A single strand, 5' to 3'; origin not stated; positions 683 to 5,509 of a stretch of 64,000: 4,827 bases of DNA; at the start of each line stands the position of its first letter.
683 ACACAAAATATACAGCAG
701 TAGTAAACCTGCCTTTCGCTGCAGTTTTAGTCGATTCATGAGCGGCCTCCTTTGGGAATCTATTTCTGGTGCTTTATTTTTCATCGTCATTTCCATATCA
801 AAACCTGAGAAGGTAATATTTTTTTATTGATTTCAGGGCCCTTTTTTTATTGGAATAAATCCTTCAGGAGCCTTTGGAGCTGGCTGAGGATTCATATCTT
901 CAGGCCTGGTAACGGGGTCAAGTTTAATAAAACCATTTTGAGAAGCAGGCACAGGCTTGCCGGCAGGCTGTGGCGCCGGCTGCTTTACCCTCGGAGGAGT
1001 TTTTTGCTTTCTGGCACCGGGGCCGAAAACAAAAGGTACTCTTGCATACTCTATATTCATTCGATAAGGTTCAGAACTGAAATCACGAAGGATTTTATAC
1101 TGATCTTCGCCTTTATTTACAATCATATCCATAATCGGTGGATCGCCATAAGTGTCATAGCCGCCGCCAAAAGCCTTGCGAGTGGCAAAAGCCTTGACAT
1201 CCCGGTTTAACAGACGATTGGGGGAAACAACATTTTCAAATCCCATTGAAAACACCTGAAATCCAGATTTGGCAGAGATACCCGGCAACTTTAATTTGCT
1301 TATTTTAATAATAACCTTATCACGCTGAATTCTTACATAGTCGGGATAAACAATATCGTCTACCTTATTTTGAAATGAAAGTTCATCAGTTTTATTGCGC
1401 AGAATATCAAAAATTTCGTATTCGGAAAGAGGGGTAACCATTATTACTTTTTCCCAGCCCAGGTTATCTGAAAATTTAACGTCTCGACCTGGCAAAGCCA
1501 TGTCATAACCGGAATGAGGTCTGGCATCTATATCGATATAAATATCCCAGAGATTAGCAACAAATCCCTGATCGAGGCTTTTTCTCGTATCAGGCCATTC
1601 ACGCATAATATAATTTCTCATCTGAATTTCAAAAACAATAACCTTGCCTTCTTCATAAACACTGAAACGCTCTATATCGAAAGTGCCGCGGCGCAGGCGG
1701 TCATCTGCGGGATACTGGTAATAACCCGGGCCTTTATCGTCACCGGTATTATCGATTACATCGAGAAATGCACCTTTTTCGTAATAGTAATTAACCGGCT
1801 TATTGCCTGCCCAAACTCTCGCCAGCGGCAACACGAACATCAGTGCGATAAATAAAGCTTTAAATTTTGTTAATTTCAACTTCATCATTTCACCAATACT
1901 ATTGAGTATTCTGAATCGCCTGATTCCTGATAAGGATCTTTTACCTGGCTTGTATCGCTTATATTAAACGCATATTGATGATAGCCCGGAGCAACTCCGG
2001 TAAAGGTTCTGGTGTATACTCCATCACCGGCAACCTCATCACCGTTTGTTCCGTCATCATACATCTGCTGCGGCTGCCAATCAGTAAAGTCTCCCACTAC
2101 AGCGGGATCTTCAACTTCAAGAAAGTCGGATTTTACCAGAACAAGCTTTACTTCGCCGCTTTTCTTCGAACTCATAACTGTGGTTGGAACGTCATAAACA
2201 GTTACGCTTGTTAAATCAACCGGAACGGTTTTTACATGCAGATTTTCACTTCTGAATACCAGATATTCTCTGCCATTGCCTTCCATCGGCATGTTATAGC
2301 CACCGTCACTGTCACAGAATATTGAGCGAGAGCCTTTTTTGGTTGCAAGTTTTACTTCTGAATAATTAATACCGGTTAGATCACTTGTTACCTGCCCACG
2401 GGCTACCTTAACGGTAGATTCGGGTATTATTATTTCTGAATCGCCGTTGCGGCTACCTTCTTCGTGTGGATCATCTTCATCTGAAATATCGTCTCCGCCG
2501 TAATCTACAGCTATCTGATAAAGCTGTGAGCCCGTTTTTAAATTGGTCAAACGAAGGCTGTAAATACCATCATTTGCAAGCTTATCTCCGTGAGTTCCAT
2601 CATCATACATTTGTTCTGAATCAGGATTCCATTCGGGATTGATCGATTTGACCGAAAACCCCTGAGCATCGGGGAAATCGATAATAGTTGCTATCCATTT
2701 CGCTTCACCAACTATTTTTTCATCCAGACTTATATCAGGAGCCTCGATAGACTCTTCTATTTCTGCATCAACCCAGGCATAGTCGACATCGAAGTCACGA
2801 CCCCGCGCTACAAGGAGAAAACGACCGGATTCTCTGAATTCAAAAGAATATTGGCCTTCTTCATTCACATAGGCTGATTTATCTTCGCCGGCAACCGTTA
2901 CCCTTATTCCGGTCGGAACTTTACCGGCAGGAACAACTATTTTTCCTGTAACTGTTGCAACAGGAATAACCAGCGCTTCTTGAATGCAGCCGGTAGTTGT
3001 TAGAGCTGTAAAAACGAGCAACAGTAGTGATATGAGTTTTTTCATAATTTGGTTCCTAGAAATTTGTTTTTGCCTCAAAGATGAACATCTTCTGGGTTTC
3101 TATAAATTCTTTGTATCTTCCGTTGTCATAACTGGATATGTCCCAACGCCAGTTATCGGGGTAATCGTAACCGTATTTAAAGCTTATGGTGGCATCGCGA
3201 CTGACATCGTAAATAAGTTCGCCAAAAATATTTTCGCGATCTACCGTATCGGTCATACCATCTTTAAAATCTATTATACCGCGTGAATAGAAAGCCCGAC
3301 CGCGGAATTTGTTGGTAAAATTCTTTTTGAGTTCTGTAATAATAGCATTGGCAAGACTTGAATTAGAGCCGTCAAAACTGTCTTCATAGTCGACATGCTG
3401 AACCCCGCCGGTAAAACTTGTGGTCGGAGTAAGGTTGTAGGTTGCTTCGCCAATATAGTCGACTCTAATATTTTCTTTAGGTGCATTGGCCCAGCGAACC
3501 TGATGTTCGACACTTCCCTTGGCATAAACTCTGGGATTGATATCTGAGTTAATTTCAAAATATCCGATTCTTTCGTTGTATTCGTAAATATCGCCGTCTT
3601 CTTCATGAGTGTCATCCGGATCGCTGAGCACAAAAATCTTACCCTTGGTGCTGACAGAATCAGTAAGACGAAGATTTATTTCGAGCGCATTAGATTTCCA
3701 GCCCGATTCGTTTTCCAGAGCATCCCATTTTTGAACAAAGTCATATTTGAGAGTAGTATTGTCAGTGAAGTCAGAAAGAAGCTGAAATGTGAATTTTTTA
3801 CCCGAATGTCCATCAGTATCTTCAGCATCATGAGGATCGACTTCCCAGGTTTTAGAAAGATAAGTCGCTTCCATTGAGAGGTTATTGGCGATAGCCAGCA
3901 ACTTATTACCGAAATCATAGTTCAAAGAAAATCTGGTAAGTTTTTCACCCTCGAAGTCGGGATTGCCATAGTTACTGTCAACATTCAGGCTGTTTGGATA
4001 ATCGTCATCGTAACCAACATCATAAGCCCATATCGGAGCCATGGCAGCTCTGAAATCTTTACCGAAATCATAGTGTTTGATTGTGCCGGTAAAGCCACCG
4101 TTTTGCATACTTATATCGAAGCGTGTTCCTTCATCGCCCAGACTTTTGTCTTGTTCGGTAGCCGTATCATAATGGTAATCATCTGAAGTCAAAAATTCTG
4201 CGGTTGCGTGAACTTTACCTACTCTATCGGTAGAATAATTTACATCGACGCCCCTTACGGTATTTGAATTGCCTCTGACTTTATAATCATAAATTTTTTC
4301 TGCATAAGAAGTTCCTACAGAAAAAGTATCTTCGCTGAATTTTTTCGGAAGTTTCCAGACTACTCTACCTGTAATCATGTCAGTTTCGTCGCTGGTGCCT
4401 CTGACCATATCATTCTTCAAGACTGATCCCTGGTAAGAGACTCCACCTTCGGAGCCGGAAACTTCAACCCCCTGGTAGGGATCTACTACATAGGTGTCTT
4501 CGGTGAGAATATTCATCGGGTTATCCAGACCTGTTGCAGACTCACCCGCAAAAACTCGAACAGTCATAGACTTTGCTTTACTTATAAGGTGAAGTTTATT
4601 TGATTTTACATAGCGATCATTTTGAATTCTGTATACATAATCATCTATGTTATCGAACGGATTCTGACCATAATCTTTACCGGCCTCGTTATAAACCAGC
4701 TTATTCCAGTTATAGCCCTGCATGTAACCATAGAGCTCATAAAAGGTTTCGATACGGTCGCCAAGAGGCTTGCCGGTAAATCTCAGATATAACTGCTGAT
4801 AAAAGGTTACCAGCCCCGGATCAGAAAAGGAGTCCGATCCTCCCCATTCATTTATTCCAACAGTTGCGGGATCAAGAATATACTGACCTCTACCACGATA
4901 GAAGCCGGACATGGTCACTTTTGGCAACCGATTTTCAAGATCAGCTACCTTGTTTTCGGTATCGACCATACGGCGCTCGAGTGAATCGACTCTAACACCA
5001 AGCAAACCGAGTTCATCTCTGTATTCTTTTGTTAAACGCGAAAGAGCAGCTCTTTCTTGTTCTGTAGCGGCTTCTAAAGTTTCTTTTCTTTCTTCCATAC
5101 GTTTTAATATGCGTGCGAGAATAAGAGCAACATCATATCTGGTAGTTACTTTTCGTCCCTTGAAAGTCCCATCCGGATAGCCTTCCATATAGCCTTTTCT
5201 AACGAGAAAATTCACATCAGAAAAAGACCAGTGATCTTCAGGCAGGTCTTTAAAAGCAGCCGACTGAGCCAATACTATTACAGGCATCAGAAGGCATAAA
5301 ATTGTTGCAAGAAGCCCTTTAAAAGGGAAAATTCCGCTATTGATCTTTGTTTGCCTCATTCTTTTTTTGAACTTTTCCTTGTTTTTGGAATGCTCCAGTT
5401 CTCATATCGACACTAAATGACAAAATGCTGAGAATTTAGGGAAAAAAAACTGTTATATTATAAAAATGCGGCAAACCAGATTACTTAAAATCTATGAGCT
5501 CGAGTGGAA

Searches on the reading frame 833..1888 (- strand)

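Call 20: search_protein_families(library=pfam, proteins=[window:833-1888:-], max_evalue=0.0001)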
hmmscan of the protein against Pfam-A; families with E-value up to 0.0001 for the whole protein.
window:833-1888:- (351 aa): 1 family
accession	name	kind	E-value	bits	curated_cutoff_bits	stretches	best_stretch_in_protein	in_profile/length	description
PF09985.14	Glucodextran_C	-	9e-35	120.7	22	1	44-273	4-219/228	C-terminal binding-module, SLH-like, of glucodextranase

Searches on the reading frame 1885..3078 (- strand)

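Call 20: search_protein_families(library=pfam, proteins=[window:1885-3078:-], max_evalue=0.0001)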
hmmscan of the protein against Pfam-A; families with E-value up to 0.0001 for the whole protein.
window:1885-3078:- (397 aa): 2 families
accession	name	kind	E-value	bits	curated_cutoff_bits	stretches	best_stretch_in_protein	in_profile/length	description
PF13620.12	CarboxypepD_reg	-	5.2e-06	27.2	32.3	0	42-96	1-59/82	Carboxypeptidase regulatory-like domain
PF13715.12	CarbopepD_reg_2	-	5.6e-05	23.5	32.2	0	43-93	1-52/88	CarboxypepD_reg-like domain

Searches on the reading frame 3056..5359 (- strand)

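Call 20: search_protein_families(library=pfam, proteins=[window:3056-5359:-], max_evalue=0.0001)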
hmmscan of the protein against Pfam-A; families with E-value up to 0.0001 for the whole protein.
window:3056-5359:- (767 aa): 1 family
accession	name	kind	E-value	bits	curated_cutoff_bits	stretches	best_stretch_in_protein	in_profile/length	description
PF00395.25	SLH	-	4.3e-09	36.7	20.8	1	36-75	2-41/44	S-layer homology domain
